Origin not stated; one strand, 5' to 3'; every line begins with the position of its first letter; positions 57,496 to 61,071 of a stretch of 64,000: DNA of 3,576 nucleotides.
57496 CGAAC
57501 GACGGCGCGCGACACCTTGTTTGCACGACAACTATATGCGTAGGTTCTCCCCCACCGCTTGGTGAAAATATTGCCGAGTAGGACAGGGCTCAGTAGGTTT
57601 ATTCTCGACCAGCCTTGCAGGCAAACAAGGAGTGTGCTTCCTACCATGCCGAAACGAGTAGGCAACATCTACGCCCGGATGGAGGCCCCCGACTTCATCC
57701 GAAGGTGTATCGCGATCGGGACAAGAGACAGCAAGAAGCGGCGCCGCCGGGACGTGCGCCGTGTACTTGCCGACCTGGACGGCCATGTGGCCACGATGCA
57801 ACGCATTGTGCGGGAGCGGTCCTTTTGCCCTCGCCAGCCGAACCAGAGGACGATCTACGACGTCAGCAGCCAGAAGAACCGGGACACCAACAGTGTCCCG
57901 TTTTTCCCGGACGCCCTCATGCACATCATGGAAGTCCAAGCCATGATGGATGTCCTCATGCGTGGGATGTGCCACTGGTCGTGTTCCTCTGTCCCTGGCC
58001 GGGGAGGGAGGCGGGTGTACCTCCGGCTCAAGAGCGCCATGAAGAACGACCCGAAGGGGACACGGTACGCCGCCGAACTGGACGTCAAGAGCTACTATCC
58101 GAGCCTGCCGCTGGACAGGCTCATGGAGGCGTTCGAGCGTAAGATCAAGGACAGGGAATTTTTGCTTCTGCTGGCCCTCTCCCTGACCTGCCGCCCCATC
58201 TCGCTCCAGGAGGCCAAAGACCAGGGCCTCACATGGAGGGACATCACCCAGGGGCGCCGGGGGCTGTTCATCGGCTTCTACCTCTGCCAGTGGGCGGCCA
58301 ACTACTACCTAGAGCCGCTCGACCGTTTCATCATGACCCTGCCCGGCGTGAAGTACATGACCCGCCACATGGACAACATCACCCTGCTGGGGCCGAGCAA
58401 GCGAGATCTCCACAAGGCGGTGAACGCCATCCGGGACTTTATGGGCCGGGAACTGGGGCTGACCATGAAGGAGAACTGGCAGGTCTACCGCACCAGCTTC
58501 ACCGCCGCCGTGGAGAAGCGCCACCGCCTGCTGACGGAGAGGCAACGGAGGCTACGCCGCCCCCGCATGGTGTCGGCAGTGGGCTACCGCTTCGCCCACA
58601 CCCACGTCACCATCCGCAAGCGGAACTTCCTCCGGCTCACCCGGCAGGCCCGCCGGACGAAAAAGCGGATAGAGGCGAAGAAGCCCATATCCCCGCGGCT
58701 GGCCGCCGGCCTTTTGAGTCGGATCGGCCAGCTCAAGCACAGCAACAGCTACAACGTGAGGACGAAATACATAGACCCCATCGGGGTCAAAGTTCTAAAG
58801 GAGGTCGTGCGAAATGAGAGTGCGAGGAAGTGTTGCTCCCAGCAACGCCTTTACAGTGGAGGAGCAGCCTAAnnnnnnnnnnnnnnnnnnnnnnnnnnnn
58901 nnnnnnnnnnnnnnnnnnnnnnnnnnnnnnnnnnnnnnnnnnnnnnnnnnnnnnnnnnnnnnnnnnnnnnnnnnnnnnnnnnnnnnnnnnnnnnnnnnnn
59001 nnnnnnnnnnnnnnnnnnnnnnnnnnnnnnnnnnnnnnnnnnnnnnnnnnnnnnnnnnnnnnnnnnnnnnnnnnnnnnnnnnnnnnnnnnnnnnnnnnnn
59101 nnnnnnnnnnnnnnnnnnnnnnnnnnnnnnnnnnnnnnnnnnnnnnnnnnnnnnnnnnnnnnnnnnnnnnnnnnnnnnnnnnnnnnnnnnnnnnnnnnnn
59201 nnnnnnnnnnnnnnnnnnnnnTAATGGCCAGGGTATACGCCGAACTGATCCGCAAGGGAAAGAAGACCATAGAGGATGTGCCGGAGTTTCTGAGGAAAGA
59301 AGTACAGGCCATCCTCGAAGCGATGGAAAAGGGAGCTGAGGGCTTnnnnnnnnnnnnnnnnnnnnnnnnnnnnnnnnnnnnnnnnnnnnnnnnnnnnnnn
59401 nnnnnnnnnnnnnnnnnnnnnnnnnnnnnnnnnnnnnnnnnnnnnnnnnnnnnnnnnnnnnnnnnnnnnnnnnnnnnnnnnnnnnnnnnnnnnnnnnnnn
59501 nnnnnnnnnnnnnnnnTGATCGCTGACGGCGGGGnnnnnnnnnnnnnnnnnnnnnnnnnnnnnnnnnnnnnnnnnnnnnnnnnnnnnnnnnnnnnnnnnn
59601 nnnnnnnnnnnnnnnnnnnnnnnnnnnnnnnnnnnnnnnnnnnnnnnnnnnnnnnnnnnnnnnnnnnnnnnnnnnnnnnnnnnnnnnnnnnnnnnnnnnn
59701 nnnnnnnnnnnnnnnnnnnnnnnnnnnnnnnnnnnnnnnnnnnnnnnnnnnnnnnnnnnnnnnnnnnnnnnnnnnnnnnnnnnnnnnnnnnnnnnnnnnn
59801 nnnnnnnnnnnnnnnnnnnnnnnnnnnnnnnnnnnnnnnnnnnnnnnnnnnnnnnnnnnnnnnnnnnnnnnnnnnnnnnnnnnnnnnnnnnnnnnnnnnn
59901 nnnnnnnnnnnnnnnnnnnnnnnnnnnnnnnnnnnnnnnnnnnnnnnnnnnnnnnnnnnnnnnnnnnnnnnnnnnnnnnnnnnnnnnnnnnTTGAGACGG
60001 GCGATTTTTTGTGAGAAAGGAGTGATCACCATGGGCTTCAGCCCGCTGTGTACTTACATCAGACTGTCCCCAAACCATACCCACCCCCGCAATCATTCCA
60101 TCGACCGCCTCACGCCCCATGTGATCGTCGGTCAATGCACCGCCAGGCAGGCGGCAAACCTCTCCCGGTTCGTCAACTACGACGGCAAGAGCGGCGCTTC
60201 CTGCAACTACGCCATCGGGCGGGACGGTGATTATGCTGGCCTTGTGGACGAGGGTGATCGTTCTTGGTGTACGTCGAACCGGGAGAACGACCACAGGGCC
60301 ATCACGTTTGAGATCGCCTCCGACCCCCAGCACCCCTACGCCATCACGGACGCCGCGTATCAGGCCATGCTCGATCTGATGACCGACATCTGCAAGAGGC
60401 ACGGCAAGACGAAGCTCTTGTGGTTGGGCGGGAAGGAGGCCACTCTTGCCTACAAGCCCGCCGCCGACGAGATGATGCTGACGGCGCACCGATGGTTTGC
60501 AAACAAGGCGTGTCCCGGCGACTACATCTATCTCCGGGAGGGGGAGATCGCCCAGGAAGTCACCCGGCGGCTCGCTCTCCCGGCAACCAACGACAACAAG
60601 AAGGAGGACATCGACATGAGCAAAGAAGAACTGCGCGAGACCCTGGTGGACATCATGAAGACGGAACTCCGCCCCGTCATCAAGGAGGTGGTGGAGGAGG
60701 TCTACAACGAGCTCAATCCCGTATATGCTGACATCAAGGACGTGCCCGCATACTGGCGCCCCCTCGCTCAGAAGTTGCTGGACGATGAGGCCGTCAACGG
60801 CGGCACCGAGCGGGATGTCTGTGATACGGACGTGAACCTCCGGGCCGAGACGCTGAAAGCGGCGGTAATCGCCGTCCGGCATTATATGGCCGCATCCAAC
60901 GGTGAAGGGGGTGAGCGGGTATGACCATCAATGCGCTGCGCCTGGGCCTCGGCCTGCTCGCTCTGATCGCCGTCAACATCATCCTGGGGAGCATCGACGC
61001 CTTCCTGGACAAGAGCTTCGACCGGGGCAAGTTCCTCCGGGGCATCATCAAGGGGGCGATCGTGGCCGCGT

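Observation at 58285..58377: DGR reverse transcriptase reads HMDN where YxDD is expected, and CQ where the DGR SQ motif is expected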

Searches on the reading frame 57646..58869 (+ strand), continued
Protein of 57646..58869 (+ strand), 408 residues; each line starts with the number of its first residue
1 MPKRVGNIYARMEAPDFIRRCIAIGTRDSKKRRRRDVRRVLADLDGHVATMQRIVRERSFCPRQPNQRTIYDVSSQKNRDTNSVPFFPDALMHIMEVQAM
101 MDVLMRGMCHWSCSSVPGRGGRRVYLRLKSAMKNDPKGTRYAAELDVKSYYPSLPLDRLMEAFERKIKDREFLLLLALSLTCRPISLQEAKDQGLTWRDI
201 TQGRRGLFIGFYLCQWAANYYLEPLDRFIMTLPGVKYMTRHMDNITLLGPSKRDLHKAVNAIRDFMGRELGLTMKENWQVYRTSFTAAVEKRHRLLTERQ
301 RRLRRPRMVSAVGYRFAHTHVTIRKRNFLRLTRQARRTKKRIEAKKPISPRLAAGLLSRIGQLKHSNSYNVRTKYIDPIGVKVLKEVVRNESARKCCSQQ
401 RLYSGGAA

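Call 42: find_encoding_contigs(protein=P0004, flank=7000, max_places=6)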
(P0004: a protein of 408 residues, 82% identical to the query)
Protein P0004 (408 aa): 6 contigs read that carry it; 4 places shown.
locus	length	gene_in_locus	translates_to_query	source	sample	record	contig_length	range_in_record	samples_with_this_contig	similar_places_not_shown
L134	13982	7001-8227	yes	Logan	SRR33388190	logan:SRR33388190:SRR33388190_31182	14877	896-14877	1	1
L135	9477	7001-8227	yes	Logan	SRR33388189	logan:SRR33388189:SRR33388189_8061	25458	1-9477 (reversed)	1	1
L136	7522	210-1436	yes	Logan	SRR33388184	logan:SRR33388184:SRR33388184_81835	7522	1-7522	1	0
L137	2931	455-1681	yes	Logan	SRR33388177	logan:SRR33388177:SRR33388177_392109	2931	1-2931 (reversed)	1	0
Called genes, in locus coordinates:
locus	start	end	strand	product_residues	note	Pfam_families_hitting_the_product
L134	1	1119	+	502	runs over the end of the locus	PF08239:SH3_3, PF01476:LysM, PF05954:Phage_GPD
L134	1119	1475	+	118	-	PF04717:Phage_base_V (faint)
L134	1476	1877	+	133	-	PF06995:Phage_P2_GpU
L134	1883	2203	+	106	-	-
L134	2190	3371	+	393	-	PF04865:Baseplate_J, PF26078:Baseplate_J_M, PF26079:Baseplate_J_C (weak)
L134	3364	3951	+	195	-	PF09684:Tail_P2_I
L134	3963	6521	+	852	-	-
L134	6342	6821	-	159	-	-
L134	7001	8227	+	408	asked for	PF00078:RVT_1 (weak)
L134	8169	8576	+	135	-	-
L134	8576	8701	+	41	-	-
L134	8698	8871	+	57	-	-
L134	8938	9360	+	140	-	-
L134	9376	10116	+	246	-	PF01510:Amidase_2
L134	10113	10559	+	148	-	-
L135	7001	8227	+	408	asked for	PF00078:RVT_1 (weak)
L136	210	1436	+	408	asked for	PF00078:RVT_1 (weak)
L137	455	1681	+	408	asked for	PF00078:RVT_1 (weak)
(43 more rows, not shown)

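Call 47: predict_structure(alignment_id=A1)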
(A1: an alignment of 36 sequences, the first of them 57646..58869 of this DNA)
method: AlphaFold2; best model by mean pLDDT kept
length: 408 residues; sequences in the alignment: 36
mean_pLDDT: 89.5   pTM: 0.82
mean pLDDT of the five models: 89.5, 88.8, 88.5, 88.3, 87.3
residues with pLDDT >= 90: 270; 70-90: 110; 50-70: 21; < 50: 7
segments of 3 or more residues with pLDDT < 50: 404-408
pLDDT, mean of each block of 10 residues (from residue 1): 82 96 84 87 96 98 93 69 94 97 86 69 90 95 93 95 95 98 97 98 92 93 94 95 92 97 97 93 91 91 88 90 88 93 91 88 86 91 88 65 45
secondary structure, 60 per line:
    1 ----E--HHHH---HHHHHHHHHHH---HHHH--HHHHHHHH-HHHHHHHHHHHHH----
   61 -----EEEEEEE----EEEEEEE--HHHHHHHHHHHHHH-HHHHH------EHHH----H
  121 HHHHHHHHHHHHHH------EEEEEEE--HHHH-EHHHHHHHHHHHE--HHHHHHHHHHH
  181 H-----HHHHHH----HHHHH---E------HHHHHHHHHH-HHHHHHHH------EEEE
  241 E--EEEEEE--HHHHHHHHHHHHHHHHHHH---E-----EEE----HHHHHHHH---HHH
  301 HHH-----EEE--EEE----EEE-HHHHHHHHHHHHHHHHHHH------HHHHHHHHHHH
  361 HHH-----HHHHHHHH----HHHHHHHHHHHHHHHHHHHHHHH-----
elements in order: H8-11 H15-25 H29-32 H35-42 H44-56 E66-72 E77-83 H86-99 H101-105 H120-134 E141-147 H150-153 H156-166 H170-181 H187-192 H197-201 H212-221 H223-230 E237-241 E244-249 H252-270 E280-282 H287-294 H298-303 E309-311 E314-316 E321-323 H325-343 H350-363 H369-376 H381-403

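Call 50: fold_search(model_id=the predicted structure, library=pdb)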
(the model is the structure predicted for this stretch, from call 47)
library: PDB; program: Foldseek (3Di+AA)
matches with E <= 10: 1225; with E <= 0.001: 302
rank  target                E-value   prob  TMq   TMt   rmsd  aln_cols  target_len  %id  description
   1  8ub7_A                3.2e-17  1.00  0.71  0.87   2.8       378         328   19  Diversity-generating retroelement (DGR) ribonucleoprotein reverse transcriptase - Active state (N-occupied) (released 2024-10-23)
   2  8ubd_A                1.1e-15  1.00  0.70  0.87   3.2       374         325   19  Diversity-generating retroelement (DGR) ribonucleoprotein reverse transcriptase - Pre-active State 2 (released 2024-10-23)
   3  9d4s_A                3.8e-14  1.00  0.67  0.67   9.5       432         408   15  Structure of G2L4 RT in complex with 15 nucleotide snapback substrate (released 2025-07-30)
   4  8ubf_A                1.1e-13  1.00  0.57  0.72   8.2       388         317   18  Diversity-generating retroelement (DGR) ribonucleoprotein - Resting state 1c (released 2024-10-23)
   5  9d4s_B                1.2e-13  1.00  0.65  0.66   9.8       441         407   14  Structure of G2L4 RT in complex with 15 nucleotide snapback substrate (released 2025-07-30)
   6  8ubc_A                1.5e-13  1.00  0.59  0.75   8.2       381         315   16  Diversity-generating retroelement (DGR) ribonucleoprotein reverse transcriptase - Resting State 1b (released 2024-10-23)
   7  6ar1_A                2.9e-13  1.00  0.66  0.64   4.2       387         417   18  Structure of a Thermostable Group II Intron Reverse Transcriptase with Template-Primer and Its Functional and Evolutio (released 2017-11-29)
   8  6ar1_D                3.3e-13  1.00  0.65  0.64   4.2       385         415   18  Structure of a Thermostable Group II Intron Reverse Transcriptase with Template-Primer and Its Functional and Evolutio (released 2017-11-29)
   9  6ar3_D                8.7e-13  1.00  0.65  0.63   4.1       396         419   16  Structure of a Thermostable Group II Intron Reverse Transcriptase with Template-Primer and Its Functional and Evolutio (released 2017-11-29)
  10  6ar3_A                9.2e-13  1.00  0.65  0.63   4.1       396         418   16  Structure of a Thermostable Group II Intron Reverse Transcriptase with Template-Primer and Its Functional and Evolutio (released 2017-11-29)
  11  7k9y_A                1.0e-12  1.00  0.65  0.63   5.2       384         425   18  GsI-IIC RT Template-Switching Complex (twinned) (released 2021-08-18)
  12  8ube_A                4.9e-12  1.00  0.58  0.75   8.3       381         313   19  Diversity-generating retroelement (DGR) ribonucleoprotein reverse transcriptase - Resting State 1a (released 2024-10-23)
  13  9vma_A                2.8e-11  1.00  0.57  0.47   6.4       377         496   14  Cryo-EM structure of substrate-bound DRT9 hexamer complex (released 2025-08-20)
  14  5hhl_D                5.6e-11  1.00  0.53  0.73   8.3       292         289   18  Reverse transcriptase domain of group II intron maturase from Eubacterium rectale in P21 space group (released 2016-05-04)
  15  9vku_A                7.3e-11  1.00  0.52  0.44   6.6       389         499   12  Cryo-EM structure of DRT9 tetramer complex (released 2025-08-20)
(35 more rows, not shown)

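Call 67: search_solved_structures(query=A1, max_evalue=0.001, show_alignments=4)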
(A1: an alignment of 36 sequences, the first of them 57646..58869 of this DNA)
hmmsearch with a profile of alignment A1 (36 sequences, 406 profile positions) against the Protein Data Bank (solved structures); distinct sequences matched with E-value up to 0.001: 10.
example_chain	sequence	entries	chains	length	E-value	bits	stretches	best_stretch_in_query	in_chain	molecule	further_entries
8ub7_A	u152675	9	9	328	2.2e-13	53.1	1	75-282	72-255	Reverse transcriptase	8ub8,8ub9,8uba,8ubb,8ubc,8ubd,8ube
6ar1_A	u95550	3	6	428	9.9e-13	50.9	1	85-275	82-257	GsI-IIC RT | Trt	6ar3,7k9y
5hhl_A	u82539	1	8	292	6.4e-10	41.7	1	35-273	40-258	Retron-type reverse transcriptase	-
7uim_D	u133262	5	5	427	1.8e-09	40.2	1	36-273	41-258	Group II intron reverse transcriptase/maturase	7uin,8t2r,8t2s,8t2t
5hhj_A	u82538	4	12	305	1.8e-09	40.2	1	17-273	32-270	Retron-type reverse transcriptase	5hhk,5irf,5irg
5g2x_C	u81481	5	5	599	3.9e-09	39.1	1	43-268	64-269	GROUP II INTRON-ENCODED PROTEIN LTRA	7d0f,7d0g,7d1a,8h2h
8bgj_A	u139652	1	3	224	4.7e-06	28.9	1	135-246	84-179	RNA-directed DNA polymerase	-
6me0_C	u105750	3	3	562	3.9e-05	25.9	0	47-274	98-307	Maturase reverse transcriptase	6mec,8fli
9d4s_A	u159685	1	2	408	0.00011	24.5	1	118-264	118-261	Group II intron-like 4 reverse transcriptase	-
9d5x_A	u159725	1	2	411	0.00011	24.4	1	118-264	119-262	Group II intron-like 4 reverse transcriptase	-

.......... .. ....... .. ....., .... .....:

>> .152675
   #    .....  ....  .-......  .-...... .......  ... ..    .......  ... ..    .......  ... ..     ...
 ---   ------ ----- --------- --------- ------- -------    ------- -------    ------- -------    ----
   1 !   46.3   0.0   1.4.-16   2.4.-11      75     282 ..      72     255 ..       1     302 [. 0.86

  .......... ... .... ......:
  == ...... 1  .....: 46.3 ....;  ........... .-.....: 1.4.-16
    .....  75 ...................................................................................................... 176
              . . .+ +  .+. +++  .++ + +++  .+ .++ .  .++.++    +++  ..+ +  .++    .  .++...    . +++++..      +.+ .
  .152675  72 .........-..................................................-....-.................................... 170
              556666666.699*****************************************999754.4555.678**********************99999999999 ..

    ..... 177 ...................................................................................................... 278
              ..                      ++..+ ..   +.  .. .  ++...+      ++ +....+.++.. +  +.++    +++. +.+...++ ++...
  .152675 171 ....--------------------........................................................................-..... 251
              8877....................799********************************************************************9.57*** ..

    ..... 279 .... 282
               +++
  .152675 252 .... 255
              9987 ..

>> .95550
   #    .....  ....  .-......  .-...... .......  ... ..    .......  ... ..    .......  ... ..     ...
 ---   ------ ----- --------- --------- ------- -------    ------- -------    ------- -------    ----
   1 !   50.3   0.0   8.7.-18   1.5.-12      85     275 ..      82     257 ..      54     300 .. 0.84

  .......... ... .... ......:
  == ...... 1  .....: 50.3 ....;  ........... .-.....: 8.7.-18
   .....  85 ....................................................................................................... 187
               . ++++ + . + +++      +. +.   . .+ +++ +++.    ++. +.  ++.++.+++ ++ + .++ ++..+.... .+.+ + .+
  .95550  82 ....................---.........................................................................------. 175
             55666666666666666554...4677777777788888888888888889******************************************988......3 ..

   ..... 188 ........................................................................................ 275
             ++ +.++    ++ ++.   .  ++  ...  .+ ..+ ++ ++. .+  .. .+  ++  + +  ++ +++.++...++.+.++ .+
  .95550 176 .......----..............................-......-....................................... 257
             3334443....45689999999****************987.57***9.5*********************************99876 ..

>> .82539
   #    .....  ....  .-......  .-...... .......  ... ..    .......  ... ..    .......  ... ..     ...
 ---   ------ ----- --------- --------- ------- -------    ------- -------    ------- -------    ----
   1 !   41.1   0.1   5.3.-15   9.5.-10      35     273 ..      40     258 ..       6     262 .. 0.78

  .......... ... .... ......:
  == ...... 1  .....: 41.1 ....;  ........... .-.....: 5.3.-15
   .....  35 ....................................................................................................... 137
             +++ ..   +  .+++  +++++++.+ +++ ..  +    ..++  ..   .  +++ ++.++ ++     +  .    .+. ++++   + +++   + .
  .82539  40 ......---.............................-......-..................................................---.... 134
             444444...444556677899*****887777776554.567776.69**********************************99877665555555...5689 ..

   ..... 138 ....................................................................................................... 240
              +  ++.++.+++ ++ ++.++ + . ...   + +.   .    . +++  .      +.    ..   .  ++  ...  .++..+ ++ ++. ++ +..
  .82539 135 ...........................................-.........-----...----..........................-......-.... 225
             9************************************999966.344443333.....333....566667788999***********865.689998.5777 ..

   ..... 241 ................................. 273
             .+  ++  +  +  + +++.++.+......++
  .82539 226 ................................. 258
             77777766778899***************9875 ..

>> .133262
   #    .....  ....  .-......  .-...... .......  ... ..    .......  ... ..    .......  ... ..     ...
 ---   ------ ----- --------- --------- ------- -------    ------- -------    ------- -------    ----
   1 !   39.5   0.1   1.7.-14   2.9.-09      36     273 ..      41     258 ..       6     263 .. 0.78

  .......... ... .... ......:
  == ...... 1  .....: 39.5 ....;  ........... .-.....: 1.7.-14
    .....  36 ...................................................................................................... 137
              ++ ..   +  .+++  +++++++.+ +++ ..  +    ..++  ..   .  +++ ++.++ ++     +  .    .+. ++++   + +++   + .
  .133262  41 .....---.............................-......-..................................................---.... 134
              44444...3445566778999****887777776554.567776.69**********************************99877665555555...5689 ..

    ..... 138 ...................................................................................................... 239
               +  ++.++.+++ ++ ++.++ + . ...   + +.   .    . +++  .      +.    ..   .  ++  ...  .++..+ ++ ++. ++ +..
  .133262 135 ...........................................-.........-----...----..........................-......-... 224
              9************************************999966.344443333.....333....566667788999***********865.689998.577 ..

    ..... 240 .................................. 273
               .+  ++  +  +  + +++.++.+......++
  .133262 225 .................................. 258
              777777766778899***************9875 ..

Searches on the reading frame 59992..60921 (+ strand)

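Call 7: search_protein_families(library=phrogs, proteins=[window:59992-60921:+], max_evalue=0.001)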
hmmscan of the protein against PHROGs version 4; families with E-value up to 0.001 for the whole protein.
window:59992-60921:+ (310 aa): 8 families
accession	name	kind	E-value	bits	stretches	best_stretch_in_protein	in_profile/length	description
phrog_20388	-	lysis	1.5e-62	213.3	1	9-193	179-358/527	endolysin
phrog_7698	-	lysis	1.1e-45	157.8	1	14-196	1-159/316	endolysin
phrog_1794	-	lysis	3.9e-17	63.7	1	19-201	35-202/336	amidase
phrog_833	-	lysis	2.4e-13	51.4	1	27-185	20-168/294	endolysin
phrog_19265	-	unknown function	6.3e-13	50.1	1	25-254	11-220/293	-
phrog_1493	-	lysis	1.2e-11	45.4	1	32-179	29-155/394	endolysin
phrog_14048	-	lysis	1.7e-08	35.5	1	56-141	46-131/305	endolysin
phrog_2338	-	lysis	7.8e-05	23.2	1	51-209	40-185/346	endolysin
